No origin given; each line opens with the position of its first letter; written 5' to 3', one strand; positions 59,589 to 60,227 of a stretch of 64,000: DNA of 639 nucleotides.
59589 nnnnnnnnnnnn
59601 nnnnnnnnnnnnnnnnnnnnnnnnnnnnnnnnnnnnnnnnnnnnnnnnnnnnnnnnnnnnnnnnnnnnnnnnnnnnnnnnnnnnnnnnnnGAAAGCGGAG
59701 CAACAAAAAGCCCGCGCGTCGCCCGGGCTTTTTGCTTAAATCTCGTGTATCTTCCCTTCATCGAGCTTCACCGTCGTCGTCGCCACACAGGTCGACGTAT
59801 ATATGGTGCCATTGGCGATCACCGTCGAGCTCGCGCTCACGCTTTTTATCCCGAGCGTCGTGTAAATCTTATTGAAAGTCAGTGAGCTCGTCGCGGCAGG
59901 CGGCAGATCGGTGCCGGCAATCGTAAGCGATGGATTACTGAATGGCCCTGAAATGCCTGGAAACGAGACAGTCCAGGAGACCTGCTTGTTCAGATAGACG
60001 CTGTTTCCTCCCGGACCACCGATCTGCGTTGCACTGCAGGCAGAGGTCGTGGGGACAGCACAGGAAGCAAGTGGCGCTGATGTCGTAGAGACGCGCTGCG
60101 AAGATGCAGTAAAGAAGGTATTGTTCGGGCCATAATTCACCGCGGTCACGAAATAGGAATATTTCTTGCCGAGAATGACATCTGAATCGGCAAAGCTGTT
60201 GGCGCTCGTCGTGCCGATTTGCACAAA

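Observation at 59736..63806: Two adjacent giant secreted proteins upstream of the pilus genes share a conserved C-terminal domain ending .................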

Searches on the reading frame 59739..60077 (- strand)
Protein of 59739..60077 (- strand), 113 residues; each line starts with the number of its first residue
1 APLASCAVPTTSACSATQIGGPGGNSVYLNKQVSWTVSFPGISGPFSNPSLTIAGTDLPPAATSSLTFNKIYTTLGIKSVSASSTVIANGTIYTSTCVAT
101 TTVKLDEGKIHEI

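Call 10: find_homologous_proteins(query=A1, max_evalue=0.001)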
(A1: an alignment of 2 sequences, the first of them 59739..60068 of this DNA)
Query A1 (2 sequences): 143 candidates shared short words with the query, none scored E <= 0.001.

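Call 15: find_related_loci(query=A1, collection=genome_contigs, flank=10000)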
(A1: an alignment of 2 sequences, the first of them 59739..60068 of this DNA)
Query A1 (110 aa) in genome_contigs; peptide patterns used: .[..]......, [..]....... (x = any residue, [..] = any of these).
58 stretches matched a pattern, but none encodes a relative of the query by tblastn (E <= 1e-3).

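Call 16: search_protein_representatives(alignment_id=A1)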
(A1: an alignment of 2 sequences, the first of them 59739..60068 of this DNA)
Query: 2 sequences, 121 profile positions. Proteins with E-value up to 0.001 (for the whole library): 70; up to 1e-10: 11; up to 1e-30: 2. The best 70 are listed.
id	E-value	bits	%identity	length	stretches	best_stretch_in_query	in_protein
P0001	2.3e-62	224.8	-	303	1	1-121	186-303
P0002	2.6e-50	185.9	-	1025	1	2-121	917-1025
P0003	1.3e-25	106.2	-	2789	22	6-42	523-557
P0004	1.7e-18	83.2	-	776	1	6-121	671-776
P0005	1.3e-15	73.9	-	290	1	4-121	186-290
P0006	3.0e-12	63.0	-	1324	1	7-121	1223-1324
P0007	2.7e-11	59.9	-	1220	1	19-121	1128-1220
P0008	3.0e-11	59.8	-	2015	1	3-121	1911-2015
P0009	3.6e-11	59.5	-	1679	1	9-121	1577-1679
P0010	4.5e-11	59.2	-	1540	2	9-121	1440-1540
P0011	8.1e-11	58.4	-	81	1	52-121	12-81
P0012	1.9e-10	57.2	-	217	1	9-121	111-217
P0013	2.8e-10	56.7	-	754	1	5-121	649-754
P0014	2.9e-10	56.6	-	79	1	46-121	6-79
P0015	3.6e-10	56.3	-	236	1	8-121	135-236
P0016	4.1e-10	56.1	-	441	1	9-121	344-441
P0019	3.6e-09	53.0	-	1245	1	8-121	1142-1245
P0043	4.5e-06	43.1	-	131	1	9-121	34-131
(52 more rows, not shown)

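Call 22: find_homologous_proteins(query=A2, max_evalue=0.001)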
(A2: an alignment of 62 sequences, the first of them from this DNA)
Query A2 (62 sequences) (113 aa, profile of the alignment): 2 proteins with E <= 0.001 among 1693 candidates.
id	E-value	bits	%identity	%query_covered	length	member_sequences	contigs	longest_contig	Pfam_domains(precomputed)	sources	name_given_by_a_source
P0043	2.6e-22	97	31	76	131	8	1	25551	-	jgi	jgi:hypothetical protein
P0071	2.7e-18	84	29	91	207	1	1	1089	-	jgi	jgi:hypothetical protein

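Call 23: search_protein_families(library=pfam, alignment_id=A2, max_evalue=1)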
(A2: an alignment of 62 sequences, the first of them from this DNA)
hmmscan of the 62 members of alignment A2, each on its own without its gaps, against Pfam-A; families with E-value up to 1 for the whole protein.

A. member 1, seq(113 aa): 0 families

B. families by the number of members that match (of 62 scanned): 25 families
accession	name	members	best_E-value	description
PF05345.18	He_PIG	1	0.0061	Putative Ig domain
PF13944.12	Calycin_like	1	0.026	Calycin-like beta-barrel domain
PF02785.25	Biotin_carb_C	1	0.032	Biotin carboxylase C-terminal domain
PF14984.11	CD24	1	0.033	CD24 protein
PF05303.17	GSKIP_dom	1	0.037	GSKIP domain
PF02118.27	Srg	1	0.055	Srg family chemoreceptor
PF06168.16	DUF981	1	0.055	Protein of unknown function (DUF981)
PF23148.1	Gp77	1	0.071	Podophage GP4 fiber-tail adaptor protein gp77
PF01981.21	PTH2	1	0.073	Peptidyl-tRNA hydrolase PTH2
PF02941.21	FeThRed_A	1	0.075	Ferredoxin thioredoxin reductase variable alpha chain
PF00624.23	Flocculin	1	0.081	Flocculin repeat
PF20700.3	Mutator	1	0.087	Mutator-like transposase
PF07494.17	Reg_prop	1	0.1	Two component regulator propeller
PF03347.19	TDH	1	0.1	Vibrio thermostable direct hemolysin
PF18092.7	DraK_HK_N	1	0.11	DraK Histidine Kinase N-terminal domain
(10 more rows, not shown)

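Call 24: search_protein_families(library=ncbifam, alignment_id=A2, max_evalue=1)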
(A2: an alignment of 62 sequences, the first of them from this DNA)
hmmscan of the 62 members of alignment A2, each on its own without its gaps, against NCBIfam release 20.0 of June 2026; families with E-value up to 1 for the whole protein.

A. member 1, seq(113 aa): 1 family
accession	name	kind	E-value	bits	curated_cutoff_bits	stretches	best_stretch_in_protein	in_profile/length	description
NF038275.1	Myrrnad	domain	0.037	13.8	40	1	67-100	5-38/81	MyrrNad domain-containing protein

B. families by the number of members that match (of 62 scanned): 11 families
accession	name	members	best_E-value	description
TIGR02276.1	beta_rpt_yvtn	1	0.00034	beta-propeller repeat protein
NF009110.0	PRK12458.1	1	0.028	glutathione synthetase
NF038275.1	Myrrnad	1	0.037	MyrrNad domain-containing protein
NF047718.1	Hfq_rel_Cyano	1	0.049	Hfq-related RNA-binding protein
NF045821.1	PgAcgDacpgdA1_Bac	1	0.084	peptidoglycan-N-acetylglucosamine deacetylase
TIGR00156.1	TIGR00156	1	0.095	YgiW/YdeI family stress tolerance OB fold protein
NF007678.0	PRK10353.1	1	0.12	DNA-3-methyladenine glycosylase I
NF002982.0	PRK03699.1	1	0.13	MFS transporter TsgA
NF008511.0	PRK11430.1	1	0.15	CoA:oxalate CoA-transferase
NF005414.0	PRK06988.1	1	0.19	formyltransferase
NF046079.1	HAD_phos_BT0820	1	0.19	BT0820 family HAD-type phosphatase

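Call 25: find_encoding_contigs(protein=P0043, flank=10000, max_places=4)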
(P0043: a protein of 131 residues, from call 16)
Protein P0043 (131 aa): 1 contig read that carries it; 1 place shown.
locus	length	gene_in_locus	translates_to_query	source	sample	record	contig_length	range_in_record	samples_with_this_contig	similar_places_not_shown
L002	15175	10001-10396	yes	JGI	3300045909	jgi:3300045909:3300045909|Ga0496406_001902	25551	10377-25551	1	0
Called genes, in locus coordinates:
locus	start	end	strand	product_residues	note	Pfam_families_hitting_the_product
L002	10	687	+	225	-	PF02739:5_3_exonuc_N, PF01367:5_3_exonuc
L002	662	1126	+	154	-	-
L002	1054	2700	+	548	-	PF00476:DNA_pol_A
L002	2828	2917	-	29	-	-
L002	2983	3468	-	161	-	PF05697:Trigger_N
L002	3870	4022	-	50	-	-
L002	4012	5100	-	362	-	PF08529:NusA_N, PF00575:S1, PF13184:KH_NusA_1st, PF26594:KH_NusA_2nd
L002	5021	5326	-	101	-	PF08529:NusA_N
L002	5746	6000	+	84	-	-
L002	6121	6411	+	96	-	-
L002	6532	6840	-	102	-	-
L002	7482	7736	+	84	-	-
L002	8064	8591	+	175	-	PF01436:NHL (faint), PF17170:DUF5128 (faint)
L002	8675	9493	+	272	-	PF06739:SBBP (faint), PF25021:TEN_NHL (faint), PF01436:NHL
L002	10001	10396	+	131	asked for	-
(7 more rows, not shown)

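Call 26: find_encoding_contigs(protein=P0007, flank=10000, max_places=4)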
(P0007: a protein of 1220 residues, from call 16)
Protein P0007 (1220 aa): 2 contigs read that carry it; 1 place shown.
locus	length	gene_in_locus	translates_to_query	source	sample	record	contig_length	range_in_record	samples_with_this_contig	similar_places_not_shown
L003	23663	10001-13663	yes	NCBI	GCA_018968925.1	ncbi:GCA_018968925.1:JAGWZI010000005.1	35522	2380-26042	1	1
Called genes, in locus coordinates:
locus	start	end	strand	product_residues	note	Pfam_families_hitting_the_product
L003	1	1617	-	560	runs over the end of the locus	PF05157:MshEN (weak), PF00437:T2SSE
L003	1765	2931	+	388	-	-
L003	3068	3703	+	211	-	-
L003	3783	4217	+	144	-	PF02367:TsaE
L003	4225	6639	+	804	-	PF02739:5_3_exonuc_N, PF01367:5_3_exonuc, PF00476:DNA_pol_A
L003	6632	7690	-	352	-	PF05697:Trigger_N, PF05698:Trigger_C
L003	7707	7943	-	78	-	-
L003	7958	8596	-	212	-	-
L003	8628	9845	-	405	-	PF08529:NusA_N, PF00013:KH_1 (faint), PF00575:S1, PF13184:KH_NusA_1st, PF26594:KH_NusA_2nd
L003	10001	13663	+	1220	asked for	PF17170:DUF5128 (faint), PF25021:TEN_NHL (faint), PF01436:NHL (weak), PF06739:SBBP (faint), PF13449:Phytase-like (faint), PF08450:SGL (weak), PF01436:NHL (weak)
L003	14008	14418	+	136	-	-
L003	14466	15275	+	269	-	-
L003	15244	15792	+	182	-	PF03848:TehB (weak), PF05175:MTS (weak), PF13489:Methyltransf_23, PF05401:NodS (weak), PF13847:Methyltransf_31, PF08241:Methyltransf_11, PF08242:Methyltransf_12, PF13649:Methyltransf_25, +1 more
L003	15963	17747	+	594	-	PF00664:ABC_membrane, PF00005:ABC_tran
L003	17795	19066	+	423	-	PF00675:Peptidase_M16, PF05193:Peptidase_M16_C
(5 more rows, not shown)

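Call 38: predict_structure(alignment_id=A2)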
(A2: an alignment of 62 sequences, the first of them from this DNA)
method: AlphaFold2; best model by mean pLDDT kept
length: 113 residues; sequences in the alignment: 62
mean_pLDDT: 93.7   pTM: 0.81
mean pLDDT of the five models: 93.7, 92.3, 92.1, 92.1, 87.7
residues with pLDDT >= 90: 100; 70-90: 8; 50-70: 5; < 50: 0
segments of 3 or more residues with pLDDT < 50: none
pLDDT, mean of each block of 10 residues (from residue 1): 83 97 95 97 95 96 96 98 96 97 91 66
secondary structure, 60 per line:
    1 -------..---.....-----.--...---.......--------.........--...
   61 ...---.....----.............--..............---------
elements in order: E13-17 E26-28 E32-38 E47-55 E58-63 E67-71 E76-88 E91-104

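Call 42: fold_search(model_id=the predicted structure, library=pdb)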
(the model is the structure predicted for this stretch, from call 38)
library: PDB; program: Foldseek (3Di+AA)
matches with E <= 10: 1787; with E <= 0.001: 0
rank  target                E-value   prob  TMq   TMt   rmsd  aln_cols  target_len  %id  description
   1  4jrw_A                1.6e-03  1.00  0.50  0.62   4.4       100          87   12  Crystal structure of Clostridium histolyticum colg collagenase PKD domain 2 at 1.6 Angstrom resolution (released 2014-05-21)
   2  4jgu_A                1.8e-03  1.00  0.48  0.55   4.4        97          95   14  Crystal structure of Clostridium histolyticum ColH collagenase polycystic kidney-disease-like domain 2b at 1.4 Angstro (released 2014-03-05)
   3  2e7m_MODEL_1_A        1.9e-03  1.00  0.49  0.49   6.0       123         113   12  Solution structure of the PKD domain (329-428) from human KIAA0319 (released 2007-07-17)
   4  4tn9_A                2.6e-03  1.00  0.48  0.60   4.4        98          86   12  Crystal structure of Clostridium histolyticum ColG collagenase polycystic kidney disease-like domain at 1.4 Angstrom r (released 2015-03-11)
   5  6ffy_A                5.3e-03  1.00  0.56  0.08   3.7        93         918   12  Structure of the mouse SorCS2-NGF complex (released 2018-08-01)
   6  6fg9_B                6.9e-03  1.00  0.54  0.08   4.1       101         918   15  Mouse SORCS2 ectodomain (sortilin related VPS10 domain containing receptor 2) (released 2018-08-01)
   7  2y72_A                7.7e-03  1.00  0.48  0.61   4.1        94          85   13  Crystal structure of the PKD Domain of Collagenase G from Clostridium Histolyticum at 1.18 Angstrom Resolution. (released 2011-09-28)
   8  4u6t_A                8.6e-03  1.00  0.42  0.53   6.0        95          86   15  Crystal structure of the Clostridium histolyticum colH collagenase polycystic kidney disease-like domain 2a at 1.76 An (released 2015-03-11)
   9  6fg9_A                9.6e-03  1.00  0.50  0.07   5.0        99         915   11  Mouse SORCS2 ectodomain (sortilin related VPS10 domain containing receptor 2) (released 2018-08-01)
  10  9kvu                  9.6e-03  0.99  0.41  0.46   5.8        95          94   16  Structure of B1 domain in the bifunctional enzyme CelAly (released 2026-03-18)
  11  2qki_E                1.3e-02  0.99  0.43  0.29   6.2       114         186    7  Human C3c in complex with the inhibitor compstatin (released 2007-08-14)
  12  8yi7_C                1.4e-02  1.00  0.44  0.49   5.4        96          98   17  The Cryo-EM structure of IL-12, receptor subunit beta-1 and receptor subunit beta-2 complex, local refinement (released 2024-07-24)
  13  2a74_B                1.7e-02  0.97  0.36  0.25   7.0       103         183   10  Human Complement Component C3c (released 2005-09-27)
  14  7uww_B                1.7e-02  1.00  0.49  0.10   3.4        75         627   11  Sas6 with alpha-cyclodextrin (released 2023-06-14)
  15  4r83_B                1.7e-02  0.99  0.43  0.14   4.6       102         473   14  Crystal structure of Sialyltransferase from Photobacterium damsela (released 2014-12-03)
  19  1b4r_MODEL_1_A        2.4e-02  1.00  0.44  0.59   4.4        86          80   12  PKD DOMAIN 1 FROM HUMAN POLYCYSTEIN-1 (released 1999-01-06)
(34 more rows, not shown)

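Call 62: search_solved_structures(query=A2, max_evalue=1)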
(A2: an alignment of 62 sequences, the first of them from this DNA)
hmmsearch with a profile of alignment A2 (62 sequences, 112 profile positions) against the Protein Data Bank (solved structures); distinct sequences matched with E-value up to 1: 0.

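Call 78: list_cluster_members(proteins=[P0002, P0001, P0007, P0005, P0010, P0006, P0019, P0016])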
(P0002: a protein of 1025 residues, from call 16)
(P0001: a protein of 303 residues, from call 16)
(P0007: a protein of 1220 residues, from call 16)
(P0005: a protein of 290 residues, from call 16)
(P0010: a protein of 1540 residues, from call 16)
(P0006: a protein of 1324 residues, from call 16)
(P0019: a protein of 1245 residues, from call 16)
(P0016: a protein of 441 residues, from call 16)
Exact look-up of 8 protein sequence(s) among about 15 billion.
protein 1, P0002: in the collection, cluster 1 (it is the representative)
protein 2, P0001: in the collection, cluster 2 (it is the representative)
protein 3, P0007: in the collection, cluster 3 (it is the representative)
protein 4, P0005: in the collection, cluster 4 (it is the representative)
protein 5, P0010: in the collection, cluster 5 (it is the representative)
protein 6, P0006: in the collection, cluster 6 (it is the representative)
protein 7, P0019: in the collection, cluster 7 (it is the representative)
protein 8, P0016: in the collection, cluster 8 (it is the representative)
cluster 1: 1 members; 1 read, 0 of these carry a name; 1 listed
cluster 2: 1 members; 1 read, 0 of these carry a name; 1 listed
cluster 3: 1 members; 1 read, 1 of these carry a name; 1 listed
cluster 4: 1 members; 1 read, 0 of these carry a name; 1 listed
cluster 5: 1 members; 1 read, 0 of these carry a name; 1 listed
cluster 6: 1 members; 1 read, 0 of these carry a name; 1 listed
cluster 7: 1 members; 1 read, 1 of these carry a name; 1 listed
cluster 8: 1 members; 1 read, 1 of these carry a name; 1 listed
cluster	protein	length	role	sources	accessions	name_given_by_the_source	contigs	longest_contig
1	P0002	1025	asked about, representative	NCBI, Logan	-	-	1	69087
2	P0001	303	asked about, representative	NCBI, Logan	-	-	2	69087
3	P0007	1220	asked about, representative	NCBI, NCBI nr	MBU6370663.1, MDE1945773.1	MAG: SMP-30/gluconolactonase/LRE family protein [Patescibacteria group bacterium] | SMP-30/gluconolactonase/LRE family protein [Patescibacteria group bacterium]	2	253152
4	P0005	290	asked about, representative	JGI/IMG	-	-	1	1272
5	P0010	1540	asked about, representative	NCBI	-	-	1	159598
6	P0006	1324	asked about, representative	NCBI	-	-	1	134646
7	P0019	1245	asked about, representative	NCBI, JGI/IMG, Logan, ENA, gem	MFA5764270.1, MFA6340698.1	MAG: NHL repeat-containing protein [Candidatus Paceibacterota bacterium] | DNA-binding beta-propeller fold protein YncE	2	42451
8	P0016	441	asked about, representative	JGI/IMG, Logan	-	hypothetical protein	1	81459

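Call 85: fold_search(model_id=the predicted structure, library=viral)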
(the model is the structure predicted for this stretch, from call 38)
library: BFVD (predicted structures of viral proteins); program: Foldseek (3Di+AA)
matches with E <= 10: 1140; with E <= 0.001: 10
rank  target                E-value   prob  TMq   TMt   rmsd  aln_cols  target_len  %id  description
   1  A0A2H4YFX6            2.3e-05  1.00  0.57  0.66   4.0        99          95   14  Head outer capsid protein [Citrobacter phage CF1 ERZ-2017]
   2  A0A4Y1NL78            2.9e-04  1.00  0.51  0.20   3.8        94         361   17  Highly immunogenic outer capsid protein [Acinetobacter phage AM101]
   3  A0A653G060            3.4e-04  1.00  0.60  0.14   3.6       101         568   19  (no name in the UniProt tables at hand)
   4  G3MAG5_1              4.0e-04  1.00  0.40  0.09   5.9       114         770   17  Gp424 [Bacillus phage G]
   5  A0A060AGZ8            4.3e-04  1.00  0.48  0.23   4.8        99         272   12  (no name in the UniProt tables at hand)
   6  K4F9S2                5.6e-04  1.00  0.43  0.28   7.9       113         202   14  Ig-like domain-containing protein [Cronobacter phage vB_CsaP_GAP52]
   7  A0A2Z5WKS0            6.6e-04  1.00  0.60  0.50   4.0       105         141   12  Large head outer capsid protein [Enterobacteria phage T2]
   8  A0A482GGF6            7.3e-04  1.00  0.52  0.54   4.5       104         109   14  (no name in the UniProt tables at hand)
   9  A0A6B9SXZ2            7.8e-04  1.00  0.54  0.08   4.7       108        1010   14  Highly immunogenic outer capsid protein [Acinetobacter phage vB_AbaM_PhT2]
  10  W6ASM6                8.6e-04  1.00  0.55  0.44   4.1       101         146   21  Putative split head outer capsid protein [Enterobacter phage PG7]
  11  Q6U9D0                1.8e-03  1.00  0.51  0.35   4.6       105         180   19  Head outer capsid protein [Aeromonas phage 44RR2.8t]
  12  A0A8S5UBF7            2.3e-03  1.00  0.43  0.27   6.8       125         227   10  Neurotoxin [Podoviridae sp. ctZkC8]
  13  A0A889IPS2            2.7e-03  1.00  0.52  0.36   5.4        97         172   22  (no name in the UniProt tables at hand)
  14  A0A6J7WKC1            2.8e-03  1.00  0.45  0.07   6.8       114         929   19  Hint domain containing protein [uncultured Caudovirales phage]
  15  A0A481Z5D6            3.4e-03  1.00  0.47  0.13   5.5        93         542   16  Collagen triple helix repeat protein [Pithovirus LCPAC202]
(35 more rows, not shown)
